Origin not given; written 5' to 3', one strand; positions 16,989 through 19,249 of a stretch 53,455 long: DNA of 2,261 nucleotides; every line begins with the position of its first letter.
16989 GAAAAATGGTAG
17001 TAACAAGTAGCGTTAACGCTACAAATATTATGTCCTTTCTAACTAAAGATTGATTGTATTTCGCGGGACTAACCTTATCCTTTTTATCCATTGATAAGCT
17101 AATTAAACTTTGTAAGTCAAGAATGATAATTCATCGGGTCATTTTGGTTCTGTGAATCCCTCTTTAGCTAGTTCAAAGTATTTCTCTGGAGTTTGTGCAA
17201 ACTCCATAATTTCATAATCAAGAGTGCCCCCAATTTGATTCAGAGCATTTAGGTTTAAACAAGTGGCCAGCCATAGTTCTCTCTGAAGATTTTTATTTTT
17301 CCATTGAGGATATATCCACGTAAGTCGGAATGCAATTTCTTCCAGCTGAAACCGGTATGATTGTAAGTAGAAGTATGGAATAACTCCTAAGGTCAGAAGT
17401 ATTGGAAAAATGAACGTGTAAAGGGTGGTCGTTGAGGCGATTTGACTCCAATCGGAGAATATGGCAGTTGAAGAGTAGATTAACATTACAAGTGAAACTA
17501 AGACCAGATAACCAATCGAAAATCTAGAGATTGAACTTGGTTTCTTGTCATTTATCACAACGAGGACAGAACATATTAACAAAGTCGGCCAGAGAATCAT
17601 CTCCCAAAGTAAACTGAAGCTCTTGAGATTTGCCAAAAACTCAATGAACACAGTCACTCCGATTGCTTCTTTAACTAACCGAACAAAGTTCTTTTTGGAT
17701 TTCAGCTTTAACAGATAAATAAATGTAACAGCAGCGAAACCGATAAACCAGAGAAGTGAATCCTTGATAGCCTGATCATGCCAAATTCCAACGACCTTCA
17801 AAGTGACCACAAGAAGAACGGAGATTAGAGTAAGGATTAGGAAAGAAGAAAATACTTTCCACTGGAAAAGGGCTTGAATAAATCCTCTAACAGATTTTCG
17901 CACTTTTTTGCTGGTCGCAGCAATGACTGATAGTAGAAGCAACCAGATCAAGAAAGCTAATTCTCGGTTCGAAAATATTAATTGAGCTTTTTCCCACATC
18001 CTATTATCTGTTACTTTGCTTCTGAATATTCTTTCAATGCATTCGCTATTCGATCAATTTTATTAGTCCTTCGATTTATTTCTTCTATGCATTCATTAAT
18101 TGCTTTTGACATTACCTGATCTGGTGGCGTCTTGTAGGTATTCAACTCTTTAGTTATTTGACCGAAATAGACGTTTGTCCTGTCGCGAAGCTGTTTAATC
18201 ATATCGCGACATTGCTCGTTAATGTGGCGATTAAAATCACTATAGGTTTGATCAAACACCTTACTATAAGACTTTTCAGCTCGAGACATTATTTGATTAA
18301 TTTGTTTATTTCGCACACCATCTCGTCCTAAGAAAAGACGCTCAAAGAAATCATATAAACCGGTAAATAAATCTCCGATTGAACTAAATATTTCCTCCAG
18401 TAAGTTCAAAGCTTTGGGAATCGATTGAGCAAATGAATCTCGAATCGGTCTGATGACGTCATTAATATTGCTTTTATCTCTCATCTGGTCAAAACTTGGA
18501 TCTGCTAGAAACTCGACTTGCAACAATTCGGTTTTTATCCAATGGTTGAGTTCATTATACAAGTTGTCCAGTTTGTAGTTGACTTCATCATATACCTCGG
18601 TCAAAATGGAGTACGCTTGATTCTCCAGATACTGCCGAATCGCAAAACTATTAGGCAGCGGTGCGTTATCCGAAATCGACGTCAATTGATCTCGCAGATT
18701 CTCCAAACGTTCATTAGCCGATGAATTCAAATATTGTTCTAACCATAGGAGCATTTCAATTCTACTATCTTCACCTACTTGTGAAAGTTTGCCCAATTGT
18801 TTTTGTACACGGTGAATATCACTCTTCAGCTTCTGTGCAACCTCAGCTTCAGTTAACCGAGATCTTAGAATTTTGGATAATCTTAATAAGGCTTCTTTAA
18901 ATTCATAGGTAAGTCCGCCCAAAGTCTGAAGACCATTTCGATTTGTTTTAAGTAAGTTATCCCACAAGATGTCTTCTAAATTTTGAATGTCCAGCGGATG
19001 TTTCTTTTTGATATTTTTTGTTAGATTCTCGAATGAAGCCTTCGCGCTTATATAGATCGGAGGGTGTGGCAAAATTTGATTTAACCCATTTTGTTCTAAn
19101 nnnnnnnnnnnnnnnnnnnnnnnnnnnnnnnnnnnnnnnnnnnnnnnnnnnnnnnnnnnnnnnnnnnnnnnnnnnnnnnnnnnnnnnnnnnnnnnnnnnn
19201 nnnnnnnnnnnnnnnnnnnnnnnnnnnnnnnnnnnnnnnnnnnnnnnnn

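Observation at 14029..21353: Four-gene operon: DAC-like protein, DUF4365-like dynamin GTPase, polytopic membrane protein and membrane-anchored KAP NTPase (candidate new defence system)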

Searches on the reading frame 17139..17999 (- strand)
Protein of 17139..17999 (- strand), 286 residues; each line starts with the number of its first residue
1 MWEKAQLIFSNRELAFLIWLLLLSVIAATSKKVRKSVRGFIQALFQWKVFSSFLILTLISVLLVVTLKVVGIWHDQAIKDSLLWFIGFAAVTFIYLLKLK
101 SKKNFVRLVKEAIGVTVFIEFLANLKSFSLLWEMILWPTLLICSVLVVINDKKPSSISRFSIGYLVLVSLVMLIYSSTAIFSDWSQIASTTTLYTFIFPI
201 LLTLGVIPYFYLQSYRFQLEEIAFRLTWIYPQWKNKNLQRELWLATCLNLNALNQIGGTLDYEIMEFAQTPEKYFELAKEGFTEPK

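Call 4: search_protein_families(library=pfam, proteins=[window:17139-17999:-], max_evalue=0.01)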
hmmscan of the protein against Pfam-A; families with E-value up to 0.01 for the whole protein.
window:17139-17999:- (286 aa): 0 families

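Call 5: search_protein_families(library=padloc, proteins=[window:17139-17999:-], max_evalue=0.01)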
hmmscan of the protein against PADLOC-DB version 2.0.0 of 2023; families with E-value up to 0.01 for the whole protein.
window:17139-17999:- (286 aa): 0 families

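Call 9: search_protein_families(library=ncbifam, proteins=[window:17139-17999:-], max_evalue=0.01)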
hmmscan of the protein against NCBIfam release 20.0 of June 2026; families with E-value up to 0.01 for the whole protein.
window:17139-17999:- (286 aa): 0 families

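Call 23: search_protein_families(library=pfam, proteins=[window:17139-17999:-], max_evalue=10)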
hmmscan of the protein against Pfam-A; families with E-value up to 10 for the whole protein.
window:17139-17999:- (286 aa): 0 families

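Call 50: search_protein_representatives(protein=window:17139-17999:-)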
Query: 286 residues. Proteins with E-value up to 0.001 (for the whole library): 2544; up to 1e-10: 1190; up to 1e-30: 1. The best 150 are listed.
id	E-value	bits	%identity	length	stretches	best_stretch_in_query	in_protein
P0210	3.1e-178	607.6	100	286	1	1-286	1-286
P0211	4.3e-28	115.2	28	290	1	3-260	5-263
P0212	3.7e-24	102.3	29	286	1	9-276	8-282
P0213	4.3e-24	102.0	29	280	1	8-257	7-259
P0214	4.5e-24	102.0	30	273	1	9-265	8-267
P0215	5.2e-24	101.8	33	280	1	8-260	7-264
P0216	5.6e-24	101.7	29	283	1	3-257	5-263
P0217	1.9e-23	99.9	31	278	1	10-228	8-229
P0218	3.5e-23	99.1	33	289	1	3-274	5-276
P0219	6.0e-23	98.3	33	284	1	5-238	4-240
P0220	1.5e-22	97.0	31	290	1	8-270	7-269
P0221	1.9e-22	96.6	31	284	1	7-262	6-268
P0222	2.4e-22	96.3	31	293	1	9-265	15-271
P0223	2.7e-22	96.1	29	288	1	9-255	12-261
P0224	3.0e-22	96.0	32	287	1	9-269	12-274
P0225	6.0e-22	95.0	28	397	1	9-252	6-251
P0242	5.6e-21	91.8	30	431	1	10-271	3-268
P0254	2.2e-20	89.9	29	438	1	9-230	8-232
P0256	2.8e-20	89.5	28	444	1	8-219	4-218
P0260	3.3e-20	89.3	26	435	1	8-279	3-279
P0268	5.0e-20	88.7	28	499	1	10-258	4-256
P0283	2.4e-19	86.5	30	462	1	3-247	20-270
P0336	4.6e-18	82.3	29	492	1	9-221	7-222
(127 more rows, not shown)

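Call 51: search_protein_families(library=pfam, proteins=[P0211, P0212, P0225, P0242, P0254, P0256, P0268, P0283, P0336, P0260], max_evalue=0.01)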
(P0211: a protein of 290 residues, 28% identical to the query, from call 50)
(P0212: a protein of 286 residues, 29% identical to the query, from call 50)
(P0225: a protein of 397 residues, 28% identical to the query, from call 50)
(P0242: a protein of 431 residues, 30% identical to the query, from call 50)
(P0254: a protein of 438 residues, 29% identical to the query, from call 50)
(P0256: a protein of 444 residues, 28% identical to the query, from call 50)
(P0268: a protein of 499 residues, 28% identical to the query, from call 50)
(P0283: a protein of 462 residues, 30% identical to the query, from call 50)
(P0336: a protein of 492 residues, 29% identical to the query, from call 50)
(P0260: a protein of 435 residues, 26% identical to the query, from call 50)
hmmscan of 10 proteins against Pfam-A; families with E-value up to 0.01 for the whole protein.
P0211 (290 aa): 0 families

P0212 (286 aa): 0 families

P0225 (397 aa): 0 families

P0242 (431 aa): 0 families

P0254 (438 aa): 1 family
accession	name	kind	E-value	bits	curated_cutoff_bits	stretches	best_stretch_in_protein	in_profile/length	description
PF04830.18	DUF637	-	0.0063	16.7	26.6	0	376-432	75-130/168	Possible hemagglutinin (DUF637)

P0256 (444 aa): 0 families

P0268 (499 aa): 2 families
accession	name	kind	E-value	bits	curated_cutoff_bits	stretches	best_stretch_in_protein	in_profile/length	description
PF11293.13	DUF3094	-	0.0003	20.8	27.1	1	272-319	9-54/55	Protein of unknown function (DUF3094)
PF18415.6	HKR_ArcB_TM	-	0.0022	19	27.3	0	296-360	7-72/75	Histidine kinase receptor ArcB trans-membrane domain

P0283 (462 aa): 0 families

P0336 (492 aa): 0 families

P0260 (435 aa): 0 families

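Call 53: list_cluster_members(proteins=[P0211, P0212, P0213, P0214, P0215, P0216, P0217, P0218, P0219, P0242])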
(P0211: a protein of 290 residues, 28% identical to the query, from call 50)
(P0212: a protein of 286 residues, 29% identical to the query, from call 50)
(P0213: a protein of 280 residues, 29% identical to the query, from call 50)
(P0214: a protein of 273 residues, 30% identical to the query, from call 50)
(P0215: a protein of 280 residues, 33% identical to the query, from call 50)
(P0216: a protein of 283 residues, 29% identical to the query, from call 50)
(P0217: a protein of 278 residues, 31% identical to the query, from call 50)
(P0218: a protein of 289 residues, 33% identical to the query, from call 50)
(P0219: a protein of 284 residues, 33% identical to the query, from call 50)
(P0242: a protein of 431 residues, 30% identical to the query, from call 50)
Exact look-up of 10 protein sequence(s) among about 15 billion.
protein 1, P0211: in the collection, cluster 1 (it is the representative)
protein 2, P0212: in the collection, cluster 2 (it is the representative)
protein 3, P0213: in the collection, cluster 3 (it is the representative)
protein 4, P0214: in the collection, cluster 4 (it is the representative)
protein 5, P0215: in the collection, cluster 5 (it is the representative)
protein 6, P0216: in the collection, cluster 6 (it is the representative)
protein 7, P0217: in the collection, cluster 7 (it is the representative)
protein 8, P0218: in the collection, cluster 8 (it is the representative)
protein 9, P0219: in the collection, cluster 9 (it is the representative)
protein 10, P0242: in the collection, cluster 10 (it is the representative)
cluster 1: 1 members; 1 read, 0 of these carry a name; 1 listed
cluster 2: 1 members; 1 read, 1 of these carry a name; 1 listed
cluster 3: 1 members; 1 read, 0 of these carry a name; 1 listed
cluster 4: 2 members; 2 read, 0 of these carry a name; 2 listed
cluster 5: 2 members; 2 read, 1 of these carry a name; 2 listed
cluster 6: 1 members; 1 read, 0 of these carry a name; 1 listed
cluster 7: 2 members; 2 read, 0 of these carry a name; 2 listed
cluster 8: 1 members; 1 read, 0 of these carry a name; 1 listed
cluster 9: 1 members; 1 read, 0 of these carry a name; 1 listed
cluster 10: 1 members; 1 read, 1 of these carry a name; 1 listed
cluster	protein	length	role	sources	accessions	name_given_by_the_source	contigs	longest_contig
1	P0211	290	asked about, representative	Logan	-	-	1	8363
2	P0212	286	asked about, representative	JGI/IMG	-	hypothetical protein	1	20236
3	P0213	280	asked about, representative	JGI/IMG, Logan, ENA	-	-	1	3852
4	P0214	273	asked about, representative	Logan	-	-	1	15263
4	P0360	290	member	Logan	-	-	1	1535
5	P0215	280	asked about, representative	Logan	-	-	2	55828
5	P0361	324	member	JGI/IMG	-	hypothetical protein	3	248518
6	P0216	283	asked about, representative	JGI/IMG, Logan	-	-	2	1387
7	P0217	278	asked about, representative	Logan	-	-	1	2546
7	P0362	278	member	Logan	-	-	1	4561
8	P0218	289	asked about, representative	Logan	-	-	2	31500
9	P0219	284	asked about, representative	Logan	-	-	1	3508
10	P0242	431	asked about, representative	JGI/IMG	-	hypothetical protein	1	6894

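Call 57: find_encoding_contigs(protein=P0215, flank=6000, max_places=3)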
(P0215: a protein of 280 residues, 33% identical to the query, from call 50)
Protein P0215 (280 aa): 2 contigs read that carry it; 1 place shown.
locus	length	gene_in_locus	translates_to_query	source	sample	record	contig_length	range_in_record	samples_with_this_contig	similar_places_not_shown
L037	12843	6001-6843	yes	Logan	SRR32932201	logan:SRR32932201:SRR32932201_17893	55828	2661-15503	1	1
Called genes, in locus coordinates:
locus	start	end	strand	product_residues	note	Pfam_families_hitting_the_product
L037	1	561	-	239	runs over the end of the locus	PF16715:CDPS (weak)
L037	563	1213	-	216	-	-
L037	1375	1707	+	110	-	-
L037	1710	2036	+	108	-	-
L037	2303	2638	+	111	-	-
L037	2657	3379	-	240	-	-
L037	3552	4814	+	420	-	-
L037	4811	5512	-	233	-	-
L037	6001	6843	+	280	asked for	-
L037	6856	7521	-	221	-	-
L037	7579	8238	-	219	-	-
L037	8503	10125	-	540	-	PF18962:Por_Secre_tail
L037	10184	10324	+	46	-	-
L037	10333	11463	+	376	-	-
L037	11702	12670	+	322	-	PF08443:RimK (weak)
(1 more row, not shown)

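Call 58: find_encoding_contigs(protein=P0218, flank=6000, max_places=3)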
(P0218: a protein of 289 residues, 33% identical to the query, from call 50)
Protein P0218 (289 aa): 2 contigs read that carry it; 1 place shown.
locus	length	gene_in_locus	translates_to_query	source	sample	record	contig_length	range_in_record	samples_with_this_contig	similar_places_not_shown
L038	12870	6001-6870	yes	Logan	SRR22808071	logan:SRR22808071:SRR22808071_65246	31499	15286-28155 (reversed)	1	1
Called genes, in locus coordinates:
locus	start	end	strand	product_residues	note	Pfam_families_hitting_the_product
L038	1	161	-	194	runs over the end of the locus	PF01121:CoaE, PF13189:Cytidylate_kin2 (weak)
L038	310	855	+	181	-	-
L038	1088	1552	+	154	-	PF00903:Glyoxalase (faint)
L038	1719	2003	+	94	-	-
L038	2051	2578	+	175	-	PF12867:DinB_2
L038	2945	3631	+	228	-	PF13505:OMP_b-brl, PF13568:OMP_b-brl_2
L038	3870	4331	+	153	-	-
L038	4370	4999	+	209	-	PF20329:DUF6624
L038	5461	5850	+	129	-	-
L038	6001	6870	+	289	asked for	-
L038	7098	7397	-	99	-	PF02699:YajC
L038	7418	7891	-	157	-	PF22544:HYDIN_VesB_CFA65-like_Ig, PF07610:DUF1573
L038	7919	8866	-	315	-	PF01029:NusB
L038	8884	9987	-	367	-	PF02812:ELFV_dehydrog_N, PF00208:ELFV_dehydrog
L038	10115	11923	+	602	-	PF00664:ABC_membrane, PF00005:ABC_tran, PF02463:SMC_N (faint)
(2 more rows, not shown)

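Call 59: find_encoding_contigs(protein=P0212, flank=6000, max_places=3)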
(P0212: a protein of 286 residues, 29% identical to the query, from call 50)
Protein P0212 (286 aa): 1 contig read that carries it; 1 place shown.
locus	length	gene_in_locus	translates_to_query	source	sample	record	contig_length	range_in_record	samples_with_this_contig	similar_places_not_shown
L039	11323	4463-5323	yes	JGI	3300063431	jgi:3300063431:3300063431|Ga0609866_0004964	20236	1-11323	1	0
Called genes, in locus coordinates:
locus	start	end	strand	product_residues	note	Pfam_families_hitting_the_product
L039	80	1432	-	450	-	PF01594:AI-2E_transport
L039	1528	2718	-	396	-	PF10282:Lactonase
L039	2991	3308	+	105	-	-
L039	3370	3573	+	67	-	-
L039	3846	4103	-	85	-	-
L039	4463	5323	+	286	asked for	-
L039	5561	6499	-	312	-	-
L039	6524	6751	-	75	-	-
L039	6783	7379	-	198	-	PF14730:DUF4468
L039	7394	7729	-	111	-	-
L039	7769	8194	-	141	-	-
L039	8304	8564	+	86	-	-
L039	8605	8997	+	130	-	-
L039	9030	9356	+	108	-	-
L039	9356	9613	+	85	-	-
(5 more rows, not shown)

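Call 100: search_protein_families(library=phrogs, proteins=[window:17139-17999:-], max_evalue=0.001)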
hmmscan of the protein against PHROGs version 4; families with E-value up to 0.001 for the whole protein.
window:17139-17999:- (286 aa): 0 families

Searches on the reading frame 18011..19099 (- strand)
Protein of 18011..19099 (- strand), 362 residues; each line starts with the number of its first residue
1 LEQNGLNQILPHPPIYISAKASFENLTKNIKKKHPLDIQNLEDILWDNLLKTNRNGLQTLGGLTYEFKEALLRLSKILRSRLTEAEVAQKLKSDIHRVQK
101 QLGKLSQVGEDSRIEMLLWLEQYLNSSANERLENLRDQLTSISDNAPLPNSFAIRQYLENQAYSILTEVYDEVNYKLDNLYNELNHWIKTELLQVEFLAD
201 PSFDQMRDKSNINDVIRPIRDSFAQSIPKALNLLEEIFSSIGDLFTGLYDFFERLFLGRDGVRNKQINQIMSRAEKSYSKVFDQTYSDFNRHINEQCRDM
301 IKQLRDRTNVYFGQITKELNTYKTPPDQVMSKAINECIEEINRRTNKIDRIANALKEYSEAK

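Call 23: search_protein_families(library=pfam, proteins=[window:18011-19099:-], max_evalue=10)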
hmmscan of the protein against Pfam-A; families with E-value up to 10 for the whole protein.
window:18011-19099:- (362 aa): 11 families
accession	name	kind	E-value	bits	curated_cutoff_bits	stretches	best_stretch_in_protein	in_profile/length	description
PF10737.14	GerPC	-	0.0025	18.3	22.4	2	264-344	92-165/174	Spore germination protein GerPC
PF16752.10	TBCC_N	-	0.0092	16.7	27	1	65-144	32-109/115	Tubulin-specific chaperone C N-terminal domain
PF22373.2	MG491_central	-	0.015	16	27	1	193-278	32-119/132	Organelle protein MG491, central domain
PF08161.18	RRP12_HEAT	-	0.025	14.4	26.8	1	265-339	34-108/290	Ribosomal RNA-processing protein 12, HEAT repeats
PF06103.16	DUF948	-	0.031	14.9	37.2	1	306-360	29-82/89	Bacterial protein of unknown function (DUF948)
PF01442.23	Apolipoprotein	-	0.13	12.4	90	1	86-146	81-126/190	Apolipoprotein A1/A4/E domain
PF18175.6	HU-CCDC81_bac_2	-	0.25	11.7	35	1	276-315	5-44/70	CCDC81-like prokaryotic HU domain 2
PF16469.10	NPA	-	0.55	11.3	27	1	265-347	31-109/123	Nematode polyprotein allergen ABA-1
PF24611.2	Spectrin_Anc-1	-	0.66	10.7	33.2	0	127-184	22-79/115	Nuclear anchorage protein 1, spectrin-like repeat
PF22638.1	FlgK_D1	-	0.81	9.7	28.6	1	120-198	4-81/233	Flagellar hook-associated protein FlgK helical domain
PF21983.2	NikA-like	-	4.7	7.9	27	0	152-189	33-70/72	Mobilization protein NikA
